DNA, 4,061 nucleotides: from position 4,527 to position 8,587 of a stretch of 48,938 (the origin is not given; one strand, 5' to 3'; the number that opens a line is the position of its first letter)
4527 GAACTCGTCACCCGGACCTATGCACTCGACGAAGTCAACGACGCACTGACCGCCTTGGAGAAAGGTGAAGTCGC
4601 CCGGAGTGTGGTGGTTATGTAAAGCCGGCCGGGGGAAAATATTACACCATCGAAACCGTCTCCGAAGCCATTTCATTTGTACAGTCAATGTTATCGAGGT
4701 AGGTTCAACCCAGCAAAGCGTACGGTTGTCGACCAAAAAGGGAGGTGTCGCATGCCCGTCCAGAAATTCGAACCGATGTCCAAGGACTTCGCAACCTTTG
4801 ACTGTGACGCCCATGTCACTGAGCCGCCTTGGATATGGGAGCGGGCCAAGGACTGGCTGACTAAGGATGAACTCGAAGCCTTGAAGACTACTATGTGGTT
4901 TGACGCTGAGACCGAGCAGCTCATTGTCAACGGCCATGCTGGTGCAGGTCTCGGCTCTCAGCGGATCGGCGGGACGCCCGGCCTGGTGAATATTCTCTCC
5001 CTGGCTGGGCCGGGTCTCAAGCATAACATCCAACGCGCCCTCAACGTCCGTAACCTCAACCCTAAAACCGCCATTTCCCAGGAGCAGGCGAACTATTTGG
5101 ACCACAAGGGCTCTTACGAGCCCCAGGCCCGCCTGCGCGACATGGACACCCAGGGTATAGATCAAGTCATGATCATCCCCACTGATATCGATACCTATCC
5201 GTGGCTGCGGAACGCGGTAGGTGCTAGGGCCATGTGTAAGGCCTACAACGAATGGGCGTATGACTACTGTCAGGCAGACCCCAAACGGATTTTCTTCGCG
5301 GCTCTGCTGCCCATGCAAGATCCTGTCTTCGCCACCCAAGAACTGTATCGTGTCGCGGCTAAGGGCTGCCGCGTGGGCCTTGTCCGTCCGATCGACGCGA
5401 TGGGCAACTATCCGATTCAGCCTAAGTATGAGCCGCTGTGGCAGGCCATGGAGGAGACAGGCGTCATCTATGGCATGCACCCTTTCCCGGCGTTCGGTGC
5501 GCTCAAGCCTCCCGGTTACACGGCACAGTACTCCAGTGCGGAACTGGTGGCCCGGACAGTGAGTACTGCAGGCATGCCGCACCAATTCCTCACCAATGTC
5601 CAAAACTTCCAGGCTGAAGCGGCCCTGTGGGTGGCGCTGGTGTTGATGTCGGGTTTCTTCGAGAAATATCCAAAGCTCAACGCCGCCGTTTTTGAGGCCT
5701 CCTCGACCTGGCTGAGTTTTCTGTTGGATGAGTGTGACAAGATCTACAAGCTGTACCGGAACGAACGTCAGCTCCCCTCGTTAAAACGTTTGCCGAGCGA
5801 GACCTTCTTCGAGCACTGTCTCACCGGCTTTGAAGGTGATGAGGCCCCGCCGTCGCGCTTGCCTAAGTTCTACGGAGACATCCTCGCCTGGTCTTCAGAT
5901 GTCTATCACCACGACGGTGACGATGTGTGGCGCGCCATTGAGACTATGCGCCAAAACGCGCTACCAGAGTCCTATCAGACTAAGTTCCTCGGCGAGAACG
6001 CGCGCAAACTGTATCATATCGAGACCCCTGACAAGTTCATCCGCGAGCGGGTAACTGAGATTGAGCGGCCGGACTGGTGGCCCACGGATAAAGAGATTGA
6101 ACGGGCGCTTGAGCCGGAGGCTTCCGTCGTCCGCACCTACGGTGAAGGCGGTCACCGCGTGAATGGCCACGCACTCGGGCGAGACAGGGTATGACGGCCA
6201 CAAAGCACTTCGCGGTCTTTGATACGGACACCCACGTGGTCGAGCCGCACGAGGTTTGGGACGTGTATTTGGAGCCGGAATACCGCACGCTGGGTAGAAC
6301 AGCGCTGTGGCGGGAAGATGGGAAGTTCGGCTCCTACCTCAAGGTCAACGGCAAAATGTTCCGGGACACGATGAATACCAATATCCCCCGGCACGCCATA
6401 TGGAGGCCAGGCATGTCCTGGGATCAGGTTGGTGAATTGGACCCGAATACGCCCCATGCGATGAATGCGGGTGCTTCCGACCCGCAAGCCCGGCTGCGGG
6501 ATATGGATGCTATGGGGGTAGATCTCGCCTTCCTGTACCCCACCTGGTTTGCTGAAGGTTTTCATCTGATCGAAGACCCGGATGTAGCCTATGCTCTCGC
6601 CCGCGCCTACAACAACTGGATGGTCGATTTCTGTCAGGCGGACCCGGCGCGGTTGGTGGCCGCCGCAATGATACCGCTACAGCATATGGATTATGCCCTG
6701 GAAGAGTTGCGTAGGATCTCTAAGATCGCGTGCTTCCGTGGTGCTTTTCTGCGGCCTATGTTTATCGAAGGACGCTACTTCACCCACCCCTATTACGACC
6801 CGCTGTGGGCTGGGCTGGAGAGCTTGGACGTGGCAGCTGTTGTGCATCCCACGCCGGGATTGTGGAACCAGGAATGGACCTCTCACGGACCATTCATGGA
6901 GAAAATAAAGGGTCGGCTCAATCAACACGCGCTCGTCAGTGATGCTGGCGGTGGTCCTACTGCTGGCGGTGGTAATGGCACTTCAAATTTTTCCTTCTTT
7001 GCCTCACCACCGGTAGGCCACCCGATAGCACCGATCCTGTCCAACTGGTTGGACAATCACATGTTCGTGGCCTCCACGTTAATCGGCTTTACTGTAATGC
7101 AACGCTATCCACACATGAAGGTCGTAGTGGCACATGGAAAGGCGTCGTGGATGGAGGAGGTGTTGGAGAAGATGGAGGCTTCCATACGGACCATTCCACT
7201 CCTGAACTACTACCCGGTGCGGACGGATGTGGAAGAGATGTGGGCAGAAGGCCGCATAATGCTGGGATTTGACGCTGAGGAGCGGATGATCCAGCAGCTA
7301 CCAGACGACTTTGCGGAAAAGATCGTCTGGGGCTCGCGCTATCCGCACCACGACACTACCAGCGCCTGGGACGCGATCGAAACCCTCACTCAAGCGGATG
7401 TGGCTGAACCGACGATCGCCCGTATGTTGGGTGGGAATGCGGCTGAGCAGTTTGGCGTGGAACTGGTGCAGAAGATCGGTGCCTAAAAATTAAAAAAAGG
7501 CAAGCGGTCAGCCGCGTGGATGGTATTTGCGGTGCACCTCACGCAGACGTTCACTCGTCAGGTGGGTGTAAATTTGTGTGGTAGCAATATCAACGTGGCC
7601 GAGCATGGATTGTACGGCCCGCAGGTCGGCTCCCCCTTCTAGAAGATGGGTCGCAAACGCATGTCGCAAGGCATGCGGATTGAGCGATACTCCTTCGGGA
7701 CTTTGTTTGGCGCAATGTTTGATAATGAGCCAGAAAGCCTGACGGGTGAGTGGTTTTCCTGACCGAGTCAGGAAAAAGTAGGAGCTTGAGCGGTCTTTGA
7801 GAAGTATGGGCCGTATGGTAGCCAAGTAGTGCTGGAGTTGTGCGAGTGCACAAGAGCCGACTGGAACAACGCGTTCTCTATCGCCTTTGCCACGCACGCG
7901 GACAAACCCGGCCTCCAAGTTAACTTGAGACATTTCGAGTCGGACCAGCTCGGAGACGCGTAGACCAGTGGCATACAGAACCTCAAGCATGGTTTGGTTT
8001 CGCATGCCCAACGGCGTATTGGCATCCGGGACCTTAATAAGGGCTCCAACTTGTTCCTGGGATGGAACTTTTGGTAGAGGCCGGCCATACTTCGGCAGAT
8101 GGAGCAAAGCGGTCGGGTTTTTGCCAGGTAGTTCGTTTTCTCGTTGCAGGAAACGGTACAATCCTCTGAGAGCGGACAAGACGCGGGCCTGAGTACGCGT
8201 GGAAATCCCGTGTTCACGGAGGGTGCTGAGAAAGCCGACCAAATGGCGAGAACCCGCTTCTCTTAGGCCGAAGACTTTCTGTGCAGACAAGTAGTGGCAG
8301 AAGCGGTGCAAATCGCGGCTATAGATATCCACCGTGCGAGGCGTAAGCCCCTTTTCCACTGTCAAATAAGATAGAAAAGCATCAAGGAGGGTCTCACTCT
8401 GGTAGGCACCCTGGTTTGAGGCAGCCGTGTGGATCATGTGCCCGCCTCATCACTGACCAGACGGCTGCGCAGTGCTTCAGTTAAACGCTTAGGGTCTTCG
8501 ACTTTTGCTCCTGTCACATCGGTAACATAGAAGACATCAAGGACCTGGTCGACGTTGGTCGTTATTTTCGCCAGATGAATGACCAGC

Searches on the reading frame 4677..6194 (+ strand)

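Call 75: search_protein_families(library=pfam, proteins=[window:4677-6194:+], max_evalue=0.00001)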
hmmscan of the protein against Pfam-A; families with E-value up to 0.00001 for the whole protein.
window:4677-6194:+ (505 aa): 1 family
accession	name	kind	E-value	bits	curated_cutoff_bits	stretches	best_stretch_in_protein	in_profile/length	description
PF04909.20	Amidohydro_2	-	6.2e-20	72.6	26.4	1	43-447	3-288/289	Amidohydrolase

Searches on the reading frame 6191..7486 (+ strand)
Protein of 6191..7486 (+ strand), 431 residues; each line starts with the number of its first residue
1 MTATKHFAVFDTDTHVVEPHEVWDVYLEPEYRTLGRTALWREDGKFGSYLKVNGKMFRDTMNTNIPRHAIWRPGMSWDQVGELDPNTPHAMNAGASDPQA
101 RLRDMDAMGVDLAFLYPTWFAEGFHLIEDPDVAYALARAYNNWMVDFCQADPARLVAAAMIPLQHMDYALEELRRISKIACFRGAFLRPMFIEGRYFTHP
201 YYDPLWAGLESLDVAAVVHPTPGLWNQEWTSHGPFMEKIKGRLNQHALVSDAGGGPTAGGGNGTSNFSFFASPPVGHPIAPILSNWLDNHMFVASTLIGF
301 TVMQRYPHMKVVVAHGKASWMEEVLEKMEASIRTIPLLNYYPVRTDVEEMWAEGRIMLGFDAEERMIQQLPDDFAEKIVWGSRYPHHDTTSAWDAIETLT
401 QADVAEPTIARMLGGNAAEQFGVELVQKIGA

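Call 75: search_protein_families(library=pfam, proteins=[window:6191-7486:+], max_evalue=0.00001)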
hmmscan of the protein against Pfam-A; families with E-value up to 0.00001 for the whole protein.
window:6191-7486:+ (431 aa): 1 family
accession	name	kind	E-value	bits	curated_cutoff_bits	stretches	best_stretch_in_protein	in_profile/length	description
PF04909.20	Amidohydro_2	-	9.8e-19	68.6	26.4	1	68-422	11-288/289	Amidohydrolase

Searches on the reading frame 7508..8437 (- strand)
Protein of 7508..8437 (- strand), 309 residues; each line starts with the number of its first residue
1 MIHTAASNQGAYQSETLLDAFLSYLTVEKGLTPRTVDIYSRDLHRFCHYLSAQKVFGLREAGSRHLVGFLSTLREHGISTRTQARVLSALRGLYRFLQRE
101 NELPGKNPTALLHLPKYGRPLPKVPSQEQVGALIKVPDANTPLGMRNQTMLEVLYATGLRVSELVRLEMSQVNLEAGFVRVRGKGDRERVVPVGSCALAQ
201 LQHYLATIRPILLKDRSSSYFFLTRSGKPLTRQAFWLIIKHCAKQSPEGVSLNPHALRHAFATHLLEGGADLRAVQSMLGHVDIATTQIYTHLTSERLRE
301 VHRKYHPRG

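Call 75: search_protein_families(library=pfam, proteins=[window:7508-8437:-], max_evalue=0.00001)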
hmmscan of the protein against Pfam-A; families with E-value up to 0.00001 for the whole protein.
window:7508-8437:- (309 aa): 3 families
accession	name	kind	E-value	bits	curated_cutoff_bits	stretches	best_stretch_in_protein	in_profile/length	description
PF00589.27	Phage_integrase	-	6.7e-47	159.9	27.1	1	127-296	5-171/172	Phage integrase family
PF02899.23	Phage_int_SAM_1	-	9.1e-20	71.2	22.3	1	18-101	1-83/83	Phage integrase, N-terminal SAM-like domain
PF13495.12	Phage_int_SAM_4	-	2.8e-08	34.5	27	1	17-95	1-76/85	Phage integrase, N-terminal SAM-like domain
